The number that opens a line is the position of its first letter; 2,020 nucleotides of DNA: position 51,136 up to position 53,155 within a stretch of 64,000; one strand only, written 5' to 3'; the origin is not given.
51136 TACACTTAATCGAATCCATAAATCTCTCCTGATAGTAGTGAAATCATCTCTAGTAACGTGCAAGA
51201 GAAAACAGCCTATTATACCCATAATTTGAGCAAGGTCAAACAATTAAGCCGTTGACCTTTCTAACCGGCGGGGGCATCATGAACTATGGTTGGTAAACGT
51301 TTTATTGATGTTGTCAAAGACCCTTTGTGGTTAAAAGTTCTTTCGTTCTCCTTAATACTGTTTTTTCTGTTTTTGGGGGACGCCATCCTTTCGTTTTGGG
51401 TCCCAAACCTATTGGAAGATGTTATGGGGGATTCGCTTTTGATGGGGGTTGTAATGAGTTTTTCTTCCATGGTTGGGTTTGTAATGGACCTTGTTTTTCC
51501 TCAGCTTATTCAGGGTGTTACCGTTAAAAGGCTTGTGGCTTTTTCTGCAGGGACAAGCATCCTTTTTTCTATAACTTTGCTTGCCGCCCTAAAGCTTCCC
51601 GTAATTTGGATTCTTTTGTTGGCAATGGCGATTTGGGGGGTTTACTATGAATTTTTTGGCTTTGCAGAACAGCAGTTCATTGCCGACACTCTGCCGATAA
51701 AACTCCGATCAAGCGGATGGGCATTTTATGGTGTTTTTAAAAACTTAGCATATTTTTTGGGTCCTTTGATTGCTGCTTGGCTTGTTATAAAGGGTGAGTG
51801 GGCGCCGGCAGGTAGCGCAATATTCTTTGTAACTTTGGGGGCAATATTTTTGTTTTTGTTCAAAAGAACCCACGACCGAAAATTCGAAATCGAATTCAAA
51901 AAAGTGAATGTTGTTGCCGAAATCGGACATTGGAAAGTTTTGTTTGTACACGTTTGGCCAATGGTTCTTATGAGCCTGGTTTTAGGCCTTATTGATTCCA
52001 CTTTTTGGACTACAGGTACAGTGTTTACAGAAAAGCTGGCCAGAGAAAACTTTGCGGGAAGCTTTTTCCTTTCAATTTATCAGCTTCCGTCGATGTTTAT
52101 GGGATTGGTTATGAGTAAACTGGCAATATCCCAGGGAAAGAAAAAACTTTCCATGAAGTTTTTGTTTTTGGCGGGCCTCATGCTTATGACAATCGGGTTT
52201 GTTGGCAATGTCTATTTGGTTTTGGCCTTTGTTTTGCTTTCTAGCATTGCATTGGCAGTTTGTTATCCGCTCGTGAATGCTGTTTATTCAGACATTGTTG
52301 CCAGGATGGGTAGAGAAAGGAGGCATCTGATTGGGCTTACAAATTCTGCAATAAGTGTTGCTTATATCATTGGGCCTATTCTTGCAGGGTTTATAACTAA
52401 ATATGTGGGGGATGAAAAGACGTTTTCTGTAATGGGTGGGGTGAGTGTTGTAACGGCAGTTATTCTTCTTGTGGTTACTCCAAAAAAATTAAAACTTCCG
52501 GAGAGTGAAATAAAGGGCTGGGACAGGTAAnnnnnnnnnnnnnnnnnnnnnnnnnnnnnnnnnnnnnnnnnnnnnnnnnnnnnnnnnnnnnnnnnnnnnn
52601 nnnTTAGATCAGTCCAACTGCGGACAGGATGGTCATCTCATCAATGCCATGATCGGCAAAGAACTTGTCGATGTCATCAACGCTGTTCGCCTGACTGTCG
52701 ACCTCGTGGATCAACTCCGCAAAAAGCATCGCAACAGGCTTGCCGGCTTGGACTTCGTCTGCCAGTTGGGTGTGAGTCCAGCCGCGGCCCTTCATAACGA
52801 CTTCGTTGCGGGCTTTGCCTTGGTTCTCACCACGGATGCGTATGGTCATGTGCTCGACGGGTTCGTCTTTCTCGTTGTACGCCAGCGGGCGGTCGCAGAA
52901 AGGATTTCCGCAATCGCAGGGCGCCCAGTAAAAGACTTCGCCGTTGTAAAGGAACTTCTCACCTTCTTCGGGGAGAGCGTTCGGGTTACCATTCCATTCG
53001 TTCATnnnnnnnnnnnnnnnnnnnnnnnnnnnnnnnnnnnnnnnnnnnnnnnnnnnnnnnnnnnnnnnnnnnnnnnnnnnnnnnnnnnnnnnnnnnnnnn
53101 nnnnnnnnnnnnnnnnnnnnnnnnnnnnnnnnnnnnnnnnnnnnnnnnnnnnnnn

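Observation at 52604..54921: Tandem array of four diversified paralogs sharing a Zn-knuckle N-domain, many with their own promoter and terminator, in a GC-rich island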

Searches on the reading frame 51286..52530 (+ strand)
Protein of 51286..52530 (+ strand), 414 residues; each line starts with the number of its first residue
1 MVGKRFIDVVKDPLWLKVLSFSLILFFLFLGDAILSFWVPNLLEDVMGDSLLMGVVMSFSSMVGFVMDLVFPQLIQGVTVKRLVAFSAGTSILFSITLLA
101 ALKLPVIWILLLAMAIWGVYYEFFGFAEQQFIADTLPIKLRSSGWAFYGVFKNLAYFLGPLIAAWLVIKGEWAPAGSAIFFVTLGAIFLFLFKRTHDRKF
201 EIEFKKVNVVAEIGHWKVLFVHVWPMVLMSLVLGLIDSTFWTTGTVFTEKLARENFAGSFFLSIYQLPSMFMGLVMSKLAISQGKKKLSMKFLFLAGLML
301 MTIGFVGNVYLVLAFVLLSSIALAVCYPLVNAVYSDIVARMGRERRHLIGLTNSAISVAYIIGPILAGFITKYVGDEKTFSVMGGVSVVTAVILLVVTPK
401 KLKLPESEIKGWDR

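Call 16: find_related_loci(query=window:51286-52530:+, collection=genome_contigs, flank=10000)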
Query window:51286-52530:+ (414 aa) in genome_contigs; peptide patterns used: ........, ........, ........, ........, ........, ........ (x = any residue, [..] = any of these).
124 stretches matched a pattern; 1 encode a relative of the query (tblastn E <= 1e-3); 1 distinct loci.
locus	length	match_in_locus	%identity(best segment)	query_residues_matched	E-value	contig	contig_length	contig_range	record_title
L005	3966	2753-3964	66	1-404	0e+0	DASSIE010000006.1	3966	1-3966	MAG TPA_asm: Patescibacteria group bacterium isolate SMAG_U1079 k141_6183, whole genome shotgun sequence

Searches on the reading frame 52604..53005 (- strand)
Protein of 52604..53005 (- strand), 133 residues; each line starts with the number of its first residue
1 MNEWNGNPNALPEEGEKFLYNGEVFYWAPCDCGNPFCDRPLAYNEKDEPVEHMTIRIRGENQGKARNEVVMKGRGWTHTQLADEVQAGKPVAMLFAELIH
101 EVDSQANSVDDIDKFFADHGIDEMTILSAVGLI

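Call 5: search_protein_families(library=pfam, proteins=[window:52604-53005:-], max_evalue=1)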
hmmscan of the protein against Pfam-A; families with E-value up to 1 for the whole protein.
window:52604-53005:- (133 aa): 1 family
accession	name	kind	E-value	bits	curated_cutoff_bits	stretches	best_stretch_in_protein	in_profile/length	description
PF21559.3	Reb1_MybAD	-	0.047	14.5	27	1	74-104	20-53/68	DNA-binding protein reb1, Myb-associated domain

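Call 6: search_protein_families(library=phrogs, proteins=[window:52604-53005:-], max_evalue=1)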
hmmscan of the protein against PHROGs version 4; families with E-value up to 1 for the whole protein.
window:52604-53005:- (133 aa): 1 family
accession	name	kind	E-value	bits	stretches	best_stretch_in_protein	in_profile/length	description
phrog_6124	-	unknown function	0.28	12.1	1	45-82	70-107/144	-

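Call 9: find_homologous_proteins(query=A1, max_evalue=0.001)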
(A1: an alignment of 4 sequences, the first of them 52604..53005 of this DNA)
Query A1 (4 sequences) (133 aa, profile of the alignment): 6 proteins with E <= 0.001 among 2192 candidates.
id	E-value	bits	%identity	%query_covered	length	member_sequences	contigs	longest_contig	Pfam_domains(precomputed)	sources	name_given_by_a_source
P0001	1.1e-53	200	42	54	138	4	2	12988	-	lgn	-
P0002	4.2e-53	198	100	100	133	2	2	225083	-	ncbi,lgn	-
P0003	2.7e-48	182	39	71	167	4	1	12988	-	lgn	-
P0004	3.3e-46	175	47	54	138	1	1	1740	-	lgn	-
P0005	5.2e-46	175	36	80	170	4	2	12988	-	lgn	-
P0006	1.0e-38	151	62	100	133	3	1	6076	-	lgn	-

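Call 12: find_encoding_contigs(protein=P0006, flank=10000)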
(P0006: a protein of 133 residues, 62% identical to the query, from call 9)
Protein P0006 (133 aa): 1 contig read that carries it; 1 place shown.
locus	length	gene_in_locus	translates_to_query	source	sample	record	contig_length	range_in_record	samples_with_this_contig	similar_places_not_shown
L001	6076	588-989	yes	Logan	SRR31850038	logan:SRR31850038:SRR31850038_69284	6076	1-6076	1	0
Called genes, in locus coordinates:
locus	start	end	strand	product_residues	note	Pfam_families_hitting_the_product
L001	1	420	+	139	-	?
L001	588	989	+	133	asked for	-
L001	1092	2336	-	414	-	PF07690:MFS_1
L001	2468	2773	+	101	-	-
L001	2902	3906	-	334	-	PF01370:Epimerase, PF04321:RmlD_sub_bind, PF05368:NmrA (weak), PF16363:GDP_Man_Dehyd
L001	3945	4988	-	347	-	PF04932:Wzy_C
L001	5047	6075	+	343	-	?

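Call 13: find_encoding_contigs(protein=P0004, flank=10000)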
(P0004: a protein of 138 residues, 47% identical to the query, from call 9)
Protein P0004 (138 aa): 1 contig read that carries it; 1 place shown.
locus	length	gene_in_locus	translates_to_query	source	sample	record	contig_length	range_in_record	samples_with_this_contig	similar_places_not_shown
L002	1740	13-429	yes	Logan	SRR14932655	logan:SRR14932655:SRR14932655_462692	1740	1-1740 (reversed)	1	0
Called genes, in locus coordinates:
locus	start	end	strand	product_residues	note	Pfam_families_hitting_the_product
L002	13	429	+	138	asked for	-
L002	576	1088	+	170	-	-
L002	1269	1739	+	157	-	?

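Call 14: find_related_loci(query=A1, collection=genome_contigs, flank=10000)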
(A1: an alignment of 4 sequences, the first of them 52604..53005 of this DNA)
Query A1 (133 aa) in genome_contigs; peptide patterns used: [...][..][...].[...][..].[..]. (x = any residue, [..] = any of these).
19 stretches matched a pattern, but none encodes a relative of the query by tblastn (E <= 1e-3).

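Call 15: find_encoding_contigs(protein=P0002, flank=3000, max_places=4)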
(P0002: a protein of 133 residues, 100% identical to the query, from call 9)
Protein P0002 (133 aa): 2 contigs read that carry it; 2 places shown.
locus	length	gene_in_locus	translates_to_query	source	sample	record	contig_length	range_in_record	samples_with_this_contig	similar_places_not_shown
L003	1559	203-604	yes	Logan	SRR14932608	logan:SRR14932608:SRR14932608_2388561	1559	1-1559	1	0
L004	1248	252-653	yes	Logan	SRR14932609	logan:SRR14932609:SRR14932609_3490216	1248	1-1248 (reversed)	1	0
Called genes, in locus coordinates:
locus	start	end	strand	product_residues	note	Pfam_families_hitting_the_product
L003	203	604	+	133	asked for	-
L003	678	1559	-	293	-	?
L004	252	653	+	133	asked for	-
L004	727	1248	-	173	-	?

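Call 17: find_related_loci(query=A1, collection=viral_contigs, flank=10000)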
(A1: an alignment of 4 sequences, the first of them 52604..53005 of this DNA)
Query A1 (133 aa) in viral_contigs; peptide patterns used: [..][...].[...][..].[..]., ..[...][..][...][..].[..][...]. (x = any residue, [..] = any of these).
34 stretches matched a pattern, but none encodes a relative of the query by tblastn (E <= 1e-3).

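Call 18: find_related_loci(query=A1, collection=metagenome_contigs, flank=10000)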
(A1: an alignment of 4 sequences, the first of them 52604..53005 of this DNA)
Query A1 (133 aa) in metagenome_contigs; peptide patterns used: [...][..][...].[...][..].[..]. (x = any residue, [..] = any of these).
11 stretches matched a pattern, but none encodes a relative of the query by tblastn (E <= 1e-3).

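Call 19: find_encoding_contigs(protein=P0001, flank=10000, max_places=4)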
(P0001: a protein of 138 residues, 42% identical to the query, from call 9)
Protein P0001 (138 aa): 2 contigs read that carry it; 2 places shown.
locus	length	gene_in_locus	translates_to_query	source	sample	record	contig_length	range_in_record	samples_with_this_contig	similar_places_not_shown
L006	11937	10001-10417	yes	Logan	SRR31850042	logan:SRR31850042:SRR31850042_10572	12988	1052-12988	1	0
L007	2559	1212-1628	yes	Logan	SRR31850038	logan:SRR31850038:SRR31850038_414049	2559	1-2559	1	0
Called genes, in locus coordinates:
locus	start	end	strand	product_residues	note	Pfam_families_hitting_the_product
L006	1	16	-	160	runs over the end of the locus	-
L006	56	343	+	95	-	PF07866:DUF1653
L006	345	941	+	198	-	-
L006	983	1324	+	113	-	-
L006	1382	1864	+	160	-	-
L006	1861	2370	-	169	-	-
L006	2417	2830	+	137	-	-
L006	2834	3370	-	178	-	-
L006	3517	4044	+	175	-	-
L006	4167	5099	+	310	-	-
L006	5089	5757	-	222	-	PF13529:Peptidase_C39_2, PF03412:Peptidase_C39 (weak)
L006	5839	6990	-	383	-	PF07478:Dala_Dala_lig_C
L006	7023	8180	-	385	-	-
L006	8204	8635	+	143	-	PF01467:CTP_transf_like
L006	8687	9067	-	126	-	-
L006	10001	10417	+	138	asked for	-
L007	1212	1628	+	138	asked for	-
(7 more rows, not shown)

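Call 51: search_protein_families(library=ncbifam, proteins=[window:52604-53005:-], max_evalue=0.1)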
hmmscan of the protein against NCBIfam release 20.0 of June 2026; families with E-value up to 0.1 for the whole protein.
window:52604-53005:- (133 aa): 0 families

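Call 52: search_protein_families(library=padloc, proteins=[window:52604-53005:-], max_evalue=0.1)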
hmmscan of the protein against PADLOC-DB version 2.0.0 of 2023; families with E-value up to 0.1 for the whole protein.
window:52604-53005:- (133 aa): 0 families
